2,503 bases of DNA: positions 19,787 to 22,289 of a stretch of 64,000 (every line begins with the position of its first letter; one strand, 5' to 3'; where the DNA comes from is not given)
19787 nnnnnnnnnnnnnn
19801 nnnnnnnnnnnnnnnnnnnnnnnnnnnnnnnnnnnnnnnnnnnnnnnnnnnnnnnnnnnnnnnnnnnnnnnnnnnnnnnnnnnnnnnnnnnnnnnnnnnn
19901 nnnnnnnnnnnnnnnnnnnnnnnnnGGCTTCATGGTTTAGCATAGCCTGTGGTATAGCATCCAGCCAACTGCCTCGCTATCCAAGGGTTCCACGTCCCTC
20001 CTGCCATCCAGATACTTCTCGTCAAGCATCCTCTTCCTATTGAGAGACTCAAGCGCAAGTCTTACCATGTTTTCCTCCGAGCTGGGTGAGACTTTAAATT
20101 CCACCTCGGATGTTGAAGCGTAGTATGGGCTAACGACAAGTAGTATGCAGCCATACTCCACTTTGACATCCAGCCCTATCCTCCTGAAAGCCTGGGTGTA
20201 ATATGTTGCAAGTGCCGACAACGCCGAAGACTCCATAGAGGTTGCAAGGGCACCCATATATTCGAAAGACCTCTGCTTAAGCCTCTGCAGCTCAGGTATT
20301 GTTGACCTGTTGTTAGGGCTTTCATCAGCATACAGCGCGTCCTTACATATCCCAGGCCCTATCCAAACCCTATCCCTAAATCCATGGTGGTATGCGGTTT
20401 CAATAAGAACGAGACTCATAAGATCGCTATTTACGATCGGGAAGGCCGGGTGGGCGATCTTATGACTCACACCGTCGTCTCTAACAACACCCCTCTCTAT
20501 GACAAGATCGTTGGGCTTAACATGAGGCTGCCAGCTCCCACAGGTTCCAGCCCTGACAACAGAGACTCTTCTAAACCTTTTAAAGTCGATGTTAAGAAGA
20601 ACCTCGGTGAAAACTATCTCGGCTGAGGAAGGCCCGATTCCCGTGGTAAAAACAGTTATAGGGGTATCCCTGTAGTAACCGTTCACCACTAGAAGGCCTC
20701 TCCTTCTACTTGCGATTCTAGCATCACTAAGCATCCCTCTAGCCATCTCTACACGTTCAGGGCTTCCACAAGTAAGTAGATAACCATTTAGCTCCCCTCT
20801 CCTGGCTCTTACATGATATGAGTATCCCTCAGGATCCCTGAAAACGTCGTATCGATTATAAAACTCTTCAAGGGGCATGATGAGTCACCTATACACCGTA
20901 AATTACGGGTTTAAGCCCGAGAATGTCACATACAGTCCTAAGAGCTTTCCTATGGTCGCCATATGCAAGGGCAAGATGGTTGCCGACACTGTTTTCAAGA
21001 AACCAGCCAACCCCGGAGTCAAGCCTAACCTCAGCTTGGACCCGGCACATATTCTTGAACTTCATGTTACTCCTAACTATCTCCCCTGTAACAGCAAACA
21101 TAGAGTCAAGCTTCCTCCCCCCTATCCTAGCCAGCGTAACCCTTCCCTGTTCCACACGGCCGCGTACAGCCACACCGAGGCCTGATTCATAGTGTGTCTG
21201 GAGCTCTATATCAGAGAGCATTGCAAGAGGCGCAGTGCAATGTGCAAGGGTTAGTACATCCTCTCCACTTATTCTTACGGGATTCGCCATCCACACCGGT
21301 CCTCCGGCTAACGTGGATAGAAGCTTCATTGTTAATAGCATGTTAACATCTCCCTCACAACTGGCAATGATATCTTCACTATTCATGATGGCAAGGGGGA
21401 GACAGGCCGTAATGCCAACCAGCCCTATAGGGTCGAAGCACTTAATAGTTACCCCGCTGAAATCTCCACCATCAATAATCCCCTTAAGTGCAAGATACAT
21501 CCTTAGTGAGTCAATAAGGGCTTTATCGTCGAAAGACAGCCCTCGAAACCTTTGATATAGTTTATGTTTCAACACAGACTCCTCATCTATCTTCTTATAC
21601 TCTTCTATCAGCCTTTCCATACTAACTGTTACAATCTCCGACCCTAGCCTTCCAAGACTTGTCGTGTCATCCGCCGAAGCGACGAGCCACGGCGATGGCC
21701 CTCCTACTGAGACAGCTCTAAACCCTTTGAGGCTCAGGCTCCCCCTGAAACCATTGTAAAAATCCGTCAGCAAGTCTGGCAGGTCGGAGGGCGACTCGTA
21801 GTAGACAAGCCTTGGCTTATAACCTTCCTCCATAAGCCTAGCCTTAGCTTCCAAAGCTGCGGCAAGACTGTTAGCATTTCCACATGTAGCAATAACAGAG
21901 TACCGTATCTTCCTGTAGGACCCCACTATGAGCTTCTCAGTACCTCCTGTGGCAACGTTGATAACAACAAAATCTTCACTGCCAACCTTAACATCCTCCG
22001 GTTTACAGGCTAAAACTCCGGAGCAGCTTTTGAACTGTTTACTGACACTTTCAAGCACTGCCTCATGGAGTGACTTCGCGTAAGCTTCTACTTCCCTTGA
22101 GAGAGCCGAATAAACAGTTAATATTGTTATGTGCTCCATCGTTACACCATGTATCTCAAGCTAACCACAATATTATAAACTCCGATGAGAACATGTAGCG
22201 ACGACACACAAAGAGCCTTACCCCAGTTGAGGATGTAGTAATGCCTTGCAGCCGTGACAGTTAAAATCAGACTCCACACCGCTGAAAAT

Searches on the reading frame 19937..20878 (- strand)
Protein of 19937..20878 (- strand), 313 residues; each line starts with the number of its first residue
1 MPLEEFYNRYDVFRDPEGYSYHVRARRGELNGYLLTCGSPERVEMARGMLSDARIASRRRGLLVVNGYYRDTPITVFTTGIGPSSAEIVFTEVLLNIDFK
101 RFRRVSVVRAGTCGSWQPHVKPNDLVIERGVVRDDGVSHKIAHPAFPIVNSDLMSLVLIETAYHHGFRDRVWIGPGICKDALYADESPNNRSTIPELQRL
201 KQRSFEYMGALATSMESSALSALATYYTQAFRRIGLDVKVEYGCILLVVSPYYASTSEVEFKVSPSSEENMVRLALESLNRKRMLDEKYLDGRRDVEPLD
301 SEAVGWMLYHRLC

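Call 6: search_protein_families(library=pfam, proteins=[window:19937-20878:-], max_evalue=0.1)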
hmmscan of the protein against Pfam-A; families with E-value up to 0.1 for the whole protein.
window:19937-20878:- (313 aa): 1 family
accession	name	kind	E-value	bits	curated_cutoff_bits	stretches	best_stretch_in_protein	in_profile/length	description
PF01048.26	PNP_UDP_1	-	3e-21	76.3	25.1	1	34-226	3-185/233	Phosphorylase superfamily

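Call 9: find_encoding_contigs(protein=window:19937-20878:-, flank=10000, max_places=6)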
Protein window:19937-20878:- (313 aa): 2 contigs read that carry it; 2 places shown.
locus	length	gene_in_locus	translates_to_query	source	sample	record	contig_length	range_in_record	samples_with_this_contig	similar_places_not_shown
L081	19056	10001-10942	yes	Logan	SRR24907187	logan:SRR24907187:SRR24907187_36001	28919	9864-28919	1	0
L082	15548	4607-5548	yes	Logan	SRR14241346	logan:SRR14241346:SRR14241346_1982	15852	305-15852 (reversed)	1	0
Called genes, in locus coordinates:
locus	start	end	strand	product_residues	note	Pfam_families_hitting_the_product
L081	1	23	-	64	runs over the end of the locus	-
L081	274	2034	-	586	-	PF13709:DUF4159 (faint), PF23355:IFT52_GIFT (faint), PF27016:TCAF_N (faint), PF09822:ABC_transp_aux (weak), PF06283:ThuA (weak), PF14258:DUF4350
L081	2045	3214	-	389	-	-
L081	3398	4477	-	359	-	PF02361:CbiQ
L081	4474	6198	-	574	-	PF01078:Mg_chelatase (faint), PF03193:RsgA_GTPase (faint), PF13476:AAA_23 (faint), PF13481:AAA_25 (faint), PF00005:ABC_tran, PF02463:SMC_N (weak), PF00005:ABC_tran, PF02463:SMC_N (weak), +7 more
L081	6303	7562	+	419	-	PF00884:Sulfatase, PF01663:Phosphodiest, PF01676:Metalloenzyme, PF01663:Phosphodiest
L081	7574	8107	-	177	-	-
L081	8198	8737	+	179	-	PF04893:Yip1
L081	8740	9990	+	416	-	PF02952:Fucose_iso_C (weak)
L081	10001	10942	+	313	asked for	PF01048:PNP_UDP_1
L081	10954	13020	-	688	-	-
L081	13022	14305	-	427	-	-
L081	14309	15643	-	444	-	-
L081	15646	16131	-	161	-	-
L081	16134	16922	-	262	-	-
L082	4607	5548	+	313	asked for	PF01048:PNP_UDP_1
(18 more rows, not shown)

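Call 53: search_protein_families(library=ncbifam, proteins=[window:19937-20878:-], max_evalue=0.01)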
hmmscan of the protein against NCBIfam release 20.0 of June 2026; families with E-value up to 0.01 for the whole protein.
window:19937-20878:- (313 aa): 8 families
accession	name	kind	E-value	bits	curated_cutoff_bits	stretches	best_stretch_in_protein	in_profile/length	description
TIGR01718.1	Uridine-psphlse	equivalog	1.4e-26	93.3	280.3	1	21-227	2-201/245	uridine phosphorylase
NF004489.0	PRK05819.1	subfamily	1.2e-17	63.9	230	1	20-229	3-195/236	DeoD-type purine-nucleoside phosphorylase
NF008383.0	PRK11178.1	equivalog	2e-16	60.1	262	1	21-223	7-205/254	uridine phosphorylase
TIGR00107.1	deoD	equivalog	9.6e-16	58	232.25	1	22-229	1-191/232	purine-nucleoside phosphorylase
NF009914.0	PRK13374.1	subfamily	9.3e-12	45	338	1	22-226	5-192/235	DeoD-type purine-nucleoside phosphorylase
TIGR03664.1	fut_nucase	equivalog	0.0004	20.1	124.7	1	64-139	27-98/228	futalosine hydrolase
TIGR01719.1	euk_UDPppase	equivalog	0.002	17.5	249.95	1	68-115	74-121/287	uridine phosphorylase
NF004079.0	PRK05584.1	equivalog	0.0068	15.9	169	0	64-150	33-114/232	5'-methylthioadenosine/adenosylhomocysteine nucleosidase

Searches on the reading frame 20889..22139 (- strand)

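Call 6: search_protein_families(library=pfam, proteins=[window:20889-22139:-], max_evalue=0.1)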
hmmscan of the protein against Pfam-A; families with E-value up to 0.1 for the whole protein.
window:20889-22139:- (416 aa): 1 family
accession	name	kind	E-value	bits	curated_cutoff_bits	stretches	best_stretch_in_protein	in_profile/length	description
PF02952.23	Fucose_iso_C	-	2.2e-06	27.8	29.3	1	317-410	34-138/143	L-fucose isomerase, C-terminal domain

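Call 53: search_protein_families(library=ncbifam, proteins=[window:20889-22139:-], max_evalue=0.01)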
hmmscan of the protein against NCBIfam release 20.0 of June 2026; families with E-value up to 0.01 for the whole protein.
window:20889-22139:- (416 aa): 2 families
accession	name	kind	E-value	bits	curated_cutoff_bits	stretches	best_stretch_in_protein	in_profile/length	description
NF048012.1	SlpQosIsomSftI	equivalog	1.9e-14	53.3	700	1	150-414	168-443/443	sulfoquinovose isomerase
NF008514.0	PRK11433.1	equivalog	0.0074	15.8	322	0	186-263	49-126/218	aldehyde dehydrogenase iron-sulfur subunit PaoA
